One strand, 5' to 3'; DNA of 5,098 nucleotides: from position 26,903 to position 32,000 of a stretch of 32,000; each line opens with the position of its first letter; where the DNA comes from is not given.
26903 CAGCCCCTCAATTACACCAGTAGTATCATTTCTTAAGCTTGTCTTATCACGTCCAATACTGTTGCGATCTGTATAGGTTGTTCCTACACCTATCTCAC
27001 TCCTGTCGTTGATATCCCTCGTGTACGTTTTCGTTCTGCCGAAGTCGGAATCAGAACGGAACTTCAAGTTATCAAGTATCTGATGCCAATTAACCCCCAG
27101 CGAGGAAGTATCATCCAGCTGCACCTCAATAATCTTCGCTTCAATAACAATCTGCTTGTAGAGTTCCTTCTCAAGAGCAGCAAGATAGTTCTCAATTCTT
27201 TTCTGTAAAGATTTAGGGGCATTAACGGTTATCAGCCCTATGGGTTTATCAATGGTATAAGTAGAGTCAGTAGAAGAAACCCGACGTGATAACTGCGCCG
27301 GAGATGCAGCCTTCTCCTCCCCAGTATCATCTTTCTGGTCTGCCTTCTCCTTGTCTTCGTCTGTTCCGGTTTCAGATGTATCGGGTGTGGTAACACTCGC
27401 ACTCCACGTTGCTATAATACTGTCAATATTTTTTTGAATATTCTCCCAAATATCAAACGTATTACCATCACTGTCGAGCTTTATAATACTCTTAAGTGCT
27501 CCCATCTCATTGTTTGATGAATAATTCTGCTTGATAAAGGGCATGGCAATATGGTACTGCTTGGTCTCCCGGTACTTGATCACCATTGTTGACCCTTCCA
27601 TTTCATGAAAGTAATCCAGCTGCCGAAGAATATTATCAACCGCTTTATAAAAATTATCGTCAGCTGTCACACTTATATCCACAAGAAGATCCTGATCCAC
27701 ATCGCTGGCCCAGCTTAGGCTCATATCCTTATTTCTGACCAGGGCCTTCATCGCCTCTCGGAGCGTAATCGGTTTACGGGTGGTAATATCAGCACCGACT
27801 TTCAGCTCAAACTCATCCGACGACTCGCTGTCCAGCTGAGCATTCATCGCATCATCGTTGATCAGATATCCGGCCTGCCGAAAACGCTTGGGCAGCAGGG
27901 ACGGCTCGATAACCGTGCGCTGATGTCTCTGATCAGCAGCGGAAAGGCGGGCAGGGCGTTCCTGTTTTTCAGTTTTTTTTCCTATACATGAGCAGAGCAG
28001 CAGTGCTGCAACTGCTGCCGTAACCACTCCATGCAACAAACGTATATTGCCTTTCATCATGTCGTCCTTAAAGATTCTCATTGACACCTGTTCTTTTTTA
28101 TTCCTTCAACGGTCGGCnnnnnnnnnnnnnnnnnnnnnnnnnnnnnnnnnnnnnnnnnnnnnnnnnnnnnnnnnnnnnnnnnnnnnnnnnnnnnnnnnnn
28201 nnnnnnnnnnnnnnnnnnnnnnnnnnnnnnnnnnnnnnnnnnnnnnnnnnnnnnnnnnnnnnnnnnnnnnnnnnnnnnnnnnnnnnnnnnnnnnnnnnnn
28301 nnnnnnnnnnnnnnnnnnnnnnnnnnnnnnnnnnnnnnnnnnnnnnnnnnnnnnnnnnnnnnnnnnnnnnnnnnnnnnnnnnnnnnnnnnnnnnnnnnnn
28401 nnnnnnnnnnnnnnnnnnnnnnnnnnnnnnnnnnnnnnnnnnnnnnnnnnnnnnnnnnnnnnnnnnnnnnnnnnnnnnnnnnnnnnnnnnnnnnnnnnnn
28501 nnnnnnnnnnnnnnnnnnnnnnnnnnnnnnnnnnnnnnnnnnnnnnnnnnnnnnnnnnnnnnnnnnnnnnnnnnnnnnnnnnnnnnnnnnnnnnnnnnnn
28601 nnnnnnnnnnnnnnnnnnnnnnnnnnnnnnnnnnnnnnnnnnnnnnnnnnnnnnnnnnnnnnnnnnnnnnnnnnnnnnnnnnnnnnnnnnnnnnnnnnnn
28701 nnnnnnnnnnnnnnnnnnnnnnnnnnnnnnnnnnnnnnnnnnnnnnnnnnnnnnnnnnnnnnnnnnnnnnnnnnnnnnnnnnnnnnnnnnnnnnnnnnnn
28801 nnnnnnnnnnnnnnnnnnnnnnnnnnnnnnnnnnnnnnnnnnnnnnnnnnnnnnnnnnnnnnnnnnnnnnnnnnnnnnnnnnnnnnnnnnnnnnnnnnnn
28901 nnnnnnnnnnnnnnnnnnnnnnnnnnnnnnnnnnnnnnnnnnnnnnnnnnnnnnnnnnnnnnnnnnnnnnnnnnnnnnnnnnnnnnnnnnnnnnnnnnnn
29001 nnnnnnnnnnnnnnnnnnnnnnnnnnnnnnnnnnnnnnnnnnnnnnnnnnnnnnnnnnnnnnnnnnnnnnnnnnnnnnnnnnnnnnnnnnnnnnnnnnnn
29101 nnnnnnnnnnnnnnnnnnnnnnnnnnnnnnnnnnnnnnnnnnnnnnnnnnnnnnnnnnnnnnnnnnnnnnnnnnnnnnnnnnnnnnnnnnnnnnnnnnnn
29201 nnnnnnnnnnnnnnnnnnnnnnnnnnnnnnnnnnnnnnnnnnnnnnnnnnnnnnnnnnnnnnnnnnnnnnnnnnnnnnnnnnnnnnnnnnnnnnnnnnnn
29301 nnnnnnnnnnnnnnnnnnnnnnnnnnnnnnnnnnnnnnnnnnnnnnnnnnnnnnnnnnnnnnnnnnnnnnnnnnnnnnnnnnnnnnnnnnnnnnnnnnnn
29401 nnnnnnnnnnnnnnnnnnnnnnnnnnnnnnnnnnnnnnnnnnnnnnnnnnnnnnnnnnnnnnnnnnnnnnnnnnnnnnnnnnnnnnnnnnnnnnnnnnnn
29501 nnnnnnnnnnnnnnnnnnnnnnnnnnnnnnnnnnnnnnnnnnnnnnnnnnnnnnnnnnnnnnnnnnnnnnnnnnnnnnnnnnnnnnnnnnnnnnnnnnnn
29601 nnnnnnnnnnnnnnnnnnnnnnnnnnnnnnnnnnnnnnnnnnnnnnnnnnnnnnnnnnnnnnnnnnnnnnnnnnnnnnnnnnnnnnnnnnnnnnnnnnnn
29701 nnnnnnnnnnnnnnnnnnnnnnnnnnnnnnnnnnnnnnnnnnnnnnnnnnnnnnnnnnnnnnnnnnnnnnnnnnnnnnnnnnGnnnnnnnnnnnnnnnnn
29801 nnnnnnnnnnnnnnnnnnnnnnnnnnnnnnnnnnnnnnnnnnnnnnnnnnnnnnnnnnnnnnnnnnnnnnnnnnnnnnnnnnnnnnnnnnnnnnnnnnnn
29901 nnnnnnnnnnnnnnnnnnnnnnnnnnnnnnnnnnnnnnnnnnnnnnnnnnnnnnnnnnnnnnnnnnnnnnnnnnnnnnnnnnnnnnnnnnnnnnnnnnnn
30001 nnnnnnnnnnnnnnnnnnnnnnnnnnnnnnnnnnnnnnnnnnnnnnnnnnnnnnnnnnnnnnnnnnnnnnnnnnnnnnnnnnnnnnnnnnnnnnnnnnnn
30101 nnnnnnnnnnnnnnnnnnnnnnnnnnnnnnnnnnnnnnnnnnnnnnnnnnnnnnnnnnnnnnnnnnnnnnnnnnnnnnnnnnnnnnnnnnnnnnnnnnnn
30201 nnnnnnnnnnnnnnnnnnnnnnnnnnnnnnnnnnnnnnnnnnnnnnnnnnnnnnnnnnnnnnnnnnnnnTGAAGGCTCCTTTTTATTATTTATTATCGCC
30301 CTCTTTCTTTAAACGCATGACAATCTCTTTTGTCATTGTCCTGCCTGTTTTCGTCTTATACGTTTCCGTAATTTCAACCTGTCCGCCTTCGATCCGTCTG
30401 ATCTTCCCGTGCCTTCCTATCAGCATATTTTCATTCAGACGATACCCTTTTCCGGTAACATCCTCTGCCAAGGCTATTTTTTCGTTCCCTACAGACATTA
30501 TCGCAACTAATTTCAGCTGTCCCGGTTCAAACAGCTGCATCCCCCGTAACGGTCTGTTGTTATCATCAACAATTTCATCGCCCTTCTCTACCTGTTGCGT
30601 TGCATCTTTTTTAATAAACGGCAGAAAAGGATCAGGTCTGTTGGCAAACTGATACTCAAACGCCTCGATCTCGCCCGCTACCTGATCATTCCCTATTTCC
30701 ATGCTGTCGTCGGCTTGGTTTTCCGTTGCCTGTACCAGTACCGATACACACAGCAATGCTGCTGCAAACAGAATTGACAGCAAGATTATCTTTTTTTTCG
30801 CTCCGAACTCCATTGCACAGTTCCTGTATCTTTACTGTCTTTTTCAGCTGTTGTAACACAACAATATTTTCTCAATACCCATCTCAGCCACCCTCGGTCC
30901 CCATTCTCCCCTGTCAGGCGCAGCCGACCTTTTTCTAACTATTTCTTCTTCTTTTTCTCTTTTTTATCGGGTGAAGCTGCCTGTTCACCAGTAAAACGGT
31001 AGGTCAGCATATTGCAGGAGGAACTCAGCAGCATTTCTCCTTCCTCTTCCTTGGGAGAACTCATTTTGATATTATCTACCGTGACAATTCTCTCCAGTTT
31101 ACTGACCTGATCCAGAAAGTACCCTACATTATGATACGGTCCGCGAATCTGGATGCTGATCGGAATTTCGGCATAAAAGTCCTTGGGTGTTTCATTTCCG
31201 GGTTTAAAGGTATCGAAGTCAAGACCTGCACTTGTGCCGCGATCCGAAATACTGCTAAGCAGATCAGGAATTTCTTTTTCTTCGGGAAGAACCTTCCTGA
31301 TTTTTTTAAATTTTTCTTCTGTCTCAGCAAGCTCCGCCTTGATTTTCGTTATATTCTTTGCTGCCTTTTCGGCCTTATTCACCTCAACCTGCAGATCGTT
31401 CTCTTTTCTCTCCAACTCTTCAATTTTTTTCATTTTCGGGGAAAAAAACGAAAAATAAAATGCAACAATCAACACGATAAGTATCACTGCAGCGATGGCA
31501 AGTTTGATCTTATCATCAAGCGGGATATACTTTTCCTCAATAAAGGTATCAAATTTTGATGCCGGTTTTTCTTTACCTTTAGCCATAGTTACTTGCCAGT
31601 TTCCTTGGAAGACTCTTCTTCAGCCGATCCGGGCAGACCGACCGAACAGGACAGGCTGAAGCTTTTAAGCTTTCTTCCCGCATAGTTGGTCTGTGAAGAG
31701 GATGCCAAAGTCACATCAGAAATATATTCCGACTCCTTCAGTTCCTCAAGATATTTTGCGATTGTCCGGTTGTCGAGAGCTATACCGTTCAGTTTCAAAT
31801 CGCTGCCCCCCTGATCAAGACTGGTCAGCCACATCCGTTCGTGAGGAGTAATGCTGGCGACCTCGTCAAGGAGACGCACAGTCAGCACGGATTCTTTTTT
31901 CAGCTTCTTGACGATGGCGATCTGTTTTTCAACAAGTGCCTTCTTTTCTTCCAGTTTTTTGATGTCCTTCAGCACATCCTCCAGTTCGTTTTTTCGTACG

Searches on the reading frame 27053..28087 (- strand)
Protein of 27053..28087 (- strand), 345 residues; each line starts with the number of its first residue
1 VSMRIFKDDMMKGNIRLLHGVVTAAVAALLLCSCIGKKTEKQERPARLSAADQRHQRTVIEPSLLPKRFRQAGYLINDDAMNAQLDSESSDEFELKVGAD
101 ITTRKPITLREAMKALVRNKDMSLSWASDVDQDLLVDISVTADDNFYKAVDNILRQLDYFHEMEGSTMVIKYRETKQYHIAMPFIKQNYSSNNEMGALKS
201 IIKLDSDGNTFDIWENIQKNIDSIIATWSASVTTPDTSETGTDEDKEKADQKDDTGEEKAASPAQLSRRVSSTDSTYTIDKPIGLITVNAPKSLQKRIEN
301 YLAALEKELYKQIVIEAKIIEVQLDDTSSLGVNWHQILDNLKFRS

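Call 53: find_homologous_proteins(query=window:27053-28087:-, max_evalue=0.00001)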
Query window:27053-28087:- (345 aa): 620 proteins with E <= 0.00001 among 3822 candidates; the best 120 are listed.
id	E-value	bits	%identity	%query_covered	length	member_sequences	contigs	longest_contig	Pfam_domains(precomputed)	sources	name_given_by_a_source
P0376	9.3e-140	483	66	97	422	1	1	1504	-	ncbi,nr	ncbi:hypothetical protein VU13_04815, partial [Desulfobulbus sp. US5]|nr:hypothetical protein [Desul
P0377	2.0e-135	469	63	97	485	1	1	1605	-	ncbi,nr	ncbi:MAG: hypothetical protein D3908_10165, partial [Candidatus Electrothrix sp. AUS4]|nr:hypothetic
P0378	1.2e-133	463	64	98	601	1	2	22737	PF00263.27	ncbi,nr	ncbi:MAG: hypothetical protein D3920_07120 [Candidatus Electrothrix sp. AW2]|nr:hypothetical protein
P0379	6.6e-131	454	66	91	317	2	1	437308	-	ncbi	ncbi:hypothetical protein GMJAKD_15045 [Candidatus Electrothrix aarhusensis]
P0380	1.6e-120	420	61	96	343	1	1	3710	-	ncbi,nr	ncbi:hypothetical protein VU05_02120, partial [Desulfobulbus sp. F1]|nr:hypothetical protein [Desulf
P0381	5.5e-110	386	69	77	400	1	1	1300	-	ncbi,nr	ncbi:MAG: hypothetical protein D3925_03180, partial [Candidatus Electrothrix sp. AR5]|nr:hypothetica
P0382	9.3e-109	382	66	78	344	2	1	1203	-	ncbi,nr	ncbi:MAG: hypothetical protein D3909_18085, partial [Candidatus Electrothrix sp. ATG1]|nr:hypothetic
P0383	6.9e-107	376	62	84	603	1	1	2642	PF00263.27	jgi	-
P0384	5.3e-102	359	68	69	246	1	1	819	-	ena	-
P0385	5.9e-94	333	69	67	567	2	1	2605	PF00263.27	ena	-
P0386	1.8e-88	315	64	66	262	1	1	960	-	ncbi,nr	ncbi:hypothetical protein VU10_08120, partial [Desulfobulbus sp. US1]|nr:hypothetical protein [Desul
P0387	5.3e-88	313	66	65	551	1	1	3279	PF00263.27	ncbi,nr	ncbi:MAG: hypothetical protein D3906_04470, partial [Candidatus Electrothrix sp. AUS1_2]|nr:hypothet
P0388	3.9e-85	304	62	64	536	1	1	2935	PF00263.27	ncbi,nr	ncbi:MAG: hypothetical protein D3910_06875, partial [Candidatus Electrothrix sp. ATG2]|nr:hypothetic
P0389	1.1e-83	299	63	66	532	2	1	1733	PF00263.27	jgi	jgi:general secretion pathway protein D/MSHA biogenesis protein MshL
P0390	1.1e-75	273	42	88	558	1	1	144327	PF00263.27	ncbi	ncbi:MAG: pilus (MSHA type) biogenesis protein MshL [Thermodesulfobacteriota bacterium]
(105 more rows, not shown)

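Call 59: predict_structure(alignment_id=A3)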
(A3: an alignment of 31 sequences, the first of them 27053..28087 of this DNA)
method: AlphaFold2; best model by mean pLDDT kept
length: 345 residues; sequences in the alignment: 31
mean_pLDDT: 63.1   pTM: 0.42
mean pLDDT of the five models: 63.1, 62.4, 60.8, 58.5, 58.1
residues with pLDDT >= 90: 29; 70-90: 123; 50-70: 63; < 50: 130
segments of 3 or more residues with pLDDT < 50: 1-11, 35-61, 71-77, 84-91, 187-205, 233-272, 319-328, 342-345
pLDDT, mean of each block of 10 residues (from residue 1): 44 62 77 48 36 39 54 46 46 70 86 91 89 89 89 87 88 86 53 39 49 82 82 40 31 29 29 71 84 87 86 58 47 59 44
secondary structure, 60 per line:
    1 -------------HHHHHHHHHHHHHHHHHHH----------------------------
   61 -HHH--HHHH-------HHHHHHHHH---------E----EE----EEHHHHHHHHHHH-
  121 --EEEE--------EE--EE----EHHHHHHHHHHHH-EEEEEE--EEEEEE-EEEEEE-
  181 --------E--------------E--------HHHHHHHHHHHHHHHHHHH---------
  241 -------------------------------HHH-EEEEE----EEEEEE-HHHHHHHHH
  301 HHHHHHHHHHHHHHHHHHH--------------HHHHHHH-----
elements in order: H14-32 H67-70 H78-86 H109-119 E123-126 H146-157 E159-164 E167-172 E174-179 H213-231 E276-280 E285-290 H292-319 H334-340

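Call 61: fold_search(model_id=the predicted structure, library=pdb)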
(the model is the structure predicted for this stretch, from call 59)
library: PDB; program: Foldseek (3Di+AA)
matches with E <= 10: 227; with E <= 0.001: 9
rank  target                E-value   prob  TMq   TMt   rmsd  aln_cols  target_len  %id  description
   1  9u5s_A                3.8e-07  1.00  0.23  0.17  20.6       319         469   12  The structure of the BfpBG complex in the T4bP system (released 2025-11-05)
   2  3ezj_A                8.9e-05  1.00  0.18  0.30  13.6       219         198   10  Crystal structure of the N-terminal domain of the secretin GspD from ETEC determined with the assistance of a nanobody (released 2009-02-17)
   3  4av2_A                2.1e-04  1.00  0.23  0.28  10.8       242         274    9  Single particle electron microscopy of PilQ dodecameric complexes from Neisseria meningitidis. (released 2012-10-17)
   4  3ezj_G                2.6e-04  1.00  0.18  0.30  13.3       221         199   11  Crystal structure of the N-terminal domain of the secretin GspD from ETEC determined with the assistance of a nanobody (released 2009-02-17)
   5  3gr5                  4.0e-04  1.00  0.24  0.45   7.3       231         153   11  Periplasmic domain of the outer membrane secretin EscC from enteropathogenic E.coli (EPEC) (released 2009-05-19)
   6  3ezj_E                5.2e-04  1.00  0.18  0.30  13.3       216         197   11  Crystal structure of the N-terminal domain of the secretin GspD from ETEC determined with the assistance of a nanobody (released 2009-02-17)
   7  2y9k_A                5.5e-04  1.00  0.23  0.48   8.1       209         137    8  Three-dimensional model of Salmonella's needle complex at subnanometer resolution (released 2011-03-23)
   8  3ezj_C                7.1e-04  1.00  0.18  0.31  13.4       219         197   10  Crystal structure of the N-terminal domain of the secretin GspD from ETEC determined with the assistance of a nanobody (released 2009-02-17)
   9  3jc8_Qa               9.1e-04  1.00  0.18  0.15  12.2       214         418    8  Architectural model of the type IVa pilus machine in a piliated state (released 2016-03-16)
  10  3oss_D                2.5e-03  0.99  0.18  0.36  13.8       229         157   10  The crystal structure of enterotoxigenic Escherichia coli GspC-GspD complex from the type II secretion system (released 2011-08-03)
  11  7ah9_5O               3.0e-03  1.00  0.23  0.17   9.8       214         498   10  Substrate-engaged type 3 secretion system needle complex from Salmonella enterica typhimurium - SpaR state 1 (released 2021-03-17)
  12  7ah9_5B               3.0e-03  0.89  0.19  0.14  33.8       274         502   10  Substrate-engaged type 3 secretion system needle complex from Salmonella enterica typhimurium - SpaR state 1 (released 2021-03-17)
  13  7ah9_5K               3.2e-03  1.00  0.23  0.17   9.3       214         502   10  Substrate-engaged type 3 secretion system needle complex from Salmonella enterica typhimurium - SpaR state 1 (released 2021-03-17)
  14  5tcr_A                3.4e-03  0.99  0.23  0.18   8.6       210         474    9  Atomic model of the Salmonella SPI-1 type III secretion injectisome basal body proteins InvG, PrgH, and PrgK (released 2016-12-21)
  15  4ec5_B                3.4e-03  0.90  0.18  0.29  24.5       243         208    9  Crystal structure of the S210C (dimer) mutant from the N-terminal domain of the secretin XcpQ from Pseudomonas aerugin (released 2012-12-05)
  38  4jtm_A                2.5e-02  1.00  0.19  0.72   2.7        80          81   15  Structure of the N0 domain of the type II secretin from enterotoxigenic Escherichia coli (released 2013-07-03)
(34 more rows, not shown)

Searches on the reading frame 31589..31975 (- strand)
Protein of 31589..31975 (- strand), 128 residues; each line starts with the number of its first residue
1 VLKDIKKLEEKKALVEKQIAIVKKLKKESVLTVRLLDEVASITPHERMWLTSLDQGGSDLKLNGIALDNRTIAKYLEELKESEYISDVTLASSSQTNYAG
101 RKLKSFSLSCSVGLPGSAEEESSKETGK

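Call 3: search_protein_families(library=pfam, proteins=[window:31589-31975:-], max_evalue=0.1)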
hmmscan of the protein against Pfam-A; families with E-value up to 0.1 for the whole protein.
window:31589-31975:- (128 aa): 2 families
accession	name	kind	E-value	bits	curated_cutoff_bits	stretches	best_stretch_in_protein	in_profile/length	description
PF05137.18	PilN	-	3.6e-20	72.2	22.8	1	34-112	1-78/78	Fimbrial assembly protein (PilN)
PF04937.20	DUF659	-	0.012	15.8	34.7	1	69-113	15-59/152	Protein of unknown function (DUF 659)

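Call 4: search_protein_families(library=ncbifam, proteins=[window:31589-31975:-], max_evalue=0.1)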
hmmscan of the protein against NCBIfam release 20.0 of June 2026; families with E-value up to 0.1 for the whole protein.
window:31589-31975:- (128 aa): 2 families
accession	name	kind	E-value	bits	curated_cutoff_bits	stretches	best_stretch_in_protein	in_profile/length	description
NF045709.1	Amuc_1101_fam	equivalog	0.051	12.4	650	1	3-55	421-473/608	Amuc_1101 family PilM-like pilus complex protein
NF006812.0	PRK09334.1-2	equivalog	0.059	13.8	171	0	56-93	35-72/109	30S ribosomal protein S25e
